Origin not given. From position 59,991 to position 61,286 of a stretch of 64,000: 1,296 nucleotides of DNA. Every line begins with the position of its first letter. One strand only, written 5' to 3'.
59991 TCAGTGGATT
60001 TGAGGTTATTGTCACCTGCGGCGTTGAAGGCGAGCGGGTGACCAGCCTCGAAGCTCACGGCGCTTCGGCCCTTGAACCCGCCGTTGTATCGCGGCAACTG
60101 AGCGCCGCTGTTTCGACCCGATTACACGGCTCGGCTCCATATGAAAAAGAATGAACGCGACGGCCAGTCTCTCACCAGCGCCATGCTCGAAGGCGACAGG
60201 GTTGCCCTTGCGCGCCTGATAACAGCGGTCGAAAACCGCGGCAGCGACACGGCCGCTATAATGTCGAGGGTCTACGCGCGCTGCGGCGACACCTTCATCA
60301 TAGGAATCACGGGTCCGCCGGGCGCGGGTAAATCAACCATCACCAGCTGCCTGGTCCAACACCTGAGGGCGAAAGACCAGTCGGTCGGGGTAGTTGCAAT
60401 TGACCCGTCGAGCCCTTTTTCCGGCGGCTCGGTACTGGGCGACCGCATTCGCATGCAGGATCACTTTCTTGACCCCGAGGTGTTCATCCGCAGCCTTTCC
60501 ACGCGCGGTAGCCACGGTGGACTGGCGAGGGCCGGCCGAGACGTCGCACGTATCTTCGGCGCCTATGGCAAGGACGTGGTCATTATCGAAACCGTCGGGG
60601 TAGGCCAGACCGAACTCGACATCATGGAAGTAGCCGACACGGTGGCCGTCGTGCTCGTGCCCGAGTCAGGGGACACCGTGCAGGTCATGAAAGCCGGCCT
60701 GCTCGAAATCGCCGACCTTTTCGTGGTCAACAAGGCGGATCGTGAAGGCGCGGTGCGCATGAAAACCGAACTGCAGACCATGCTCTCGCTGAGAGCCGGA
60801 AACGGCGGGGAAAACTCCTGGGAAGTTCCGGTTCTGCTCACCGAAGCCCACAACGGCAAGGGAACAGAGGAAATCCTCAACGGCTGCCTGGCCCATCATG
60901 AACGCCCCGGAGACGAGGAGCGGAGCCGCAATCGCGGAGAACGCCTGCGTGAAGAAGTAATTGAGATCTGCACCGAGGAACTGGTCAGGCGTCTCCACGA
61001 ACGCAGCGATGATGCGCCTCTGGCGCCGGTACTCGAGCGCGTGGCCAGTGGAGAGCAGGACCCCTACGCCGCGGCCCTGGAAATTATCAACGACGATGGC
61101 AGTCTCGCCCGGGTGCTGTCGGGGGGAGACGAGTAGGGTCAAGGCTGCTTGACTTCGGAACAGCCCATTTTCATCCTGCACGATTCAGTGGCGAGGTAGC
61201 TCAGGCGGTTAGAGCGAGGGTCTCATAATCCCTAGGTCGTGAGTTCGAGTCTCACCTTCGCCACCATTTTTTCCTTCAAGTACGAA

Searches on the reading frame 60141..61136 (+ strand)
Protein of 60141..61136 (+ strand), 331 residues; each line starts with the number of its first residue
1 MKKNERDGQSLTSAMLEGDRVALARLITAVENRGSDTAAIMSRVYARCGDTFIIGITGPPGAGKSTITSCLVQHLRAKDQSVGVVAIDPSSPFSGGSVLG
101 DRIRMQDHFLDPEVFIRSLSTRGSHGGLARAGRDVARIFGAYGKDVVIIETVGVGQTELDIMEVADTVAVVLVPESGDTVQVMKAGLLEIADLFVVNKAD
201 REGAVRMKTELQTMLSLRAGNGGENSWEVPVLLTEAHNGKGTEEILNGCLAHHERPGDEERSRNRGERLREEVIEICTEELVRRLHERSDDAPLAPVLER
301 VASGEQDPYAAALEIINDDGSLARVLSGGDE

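Call 12: search_protein_families(library=pfam, proteins=[window:60141-61136:+])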
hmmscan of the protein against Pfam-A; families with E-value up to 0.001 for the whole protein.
window:60141-61136:+ (331 aa): 7 families
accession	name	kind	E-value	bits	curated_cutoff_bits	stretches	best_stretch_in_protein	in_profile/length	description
PF03308.22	MeaB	-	2.2e-82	276.5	23.1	1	23-287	1-270/273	Methylmalonyl Co-A mutase-associated GTPase MeaB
PF13238.12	AAA_18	-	3.1e-06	28.1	29.4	0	54-75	1-22/128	AAA domain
PF02492.25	cobW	-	1.1e-05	25.5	20.7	0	53-86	2-34/180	CobW/HypB/UreG, nucleotide-binding domain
PF03029.23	ATP_bind_1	-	5.2e-05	23.6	27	1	56-91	1-36/240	Conserved hypothetical ATP binding protein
PF24883.2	NPHP3_N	-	6.1e-05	23.7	24.8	1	51-86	22-57/164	Nephrocystin 3, N-terminal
PF00009.33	GTP_EFTU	-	0.00011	22.3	26.5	0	53-80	5-32/188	Elongation factor Tu GTP binding domain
PF13401.12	AAA_22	-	0.0008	20.2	27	0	54-98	8-50/130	AAA domain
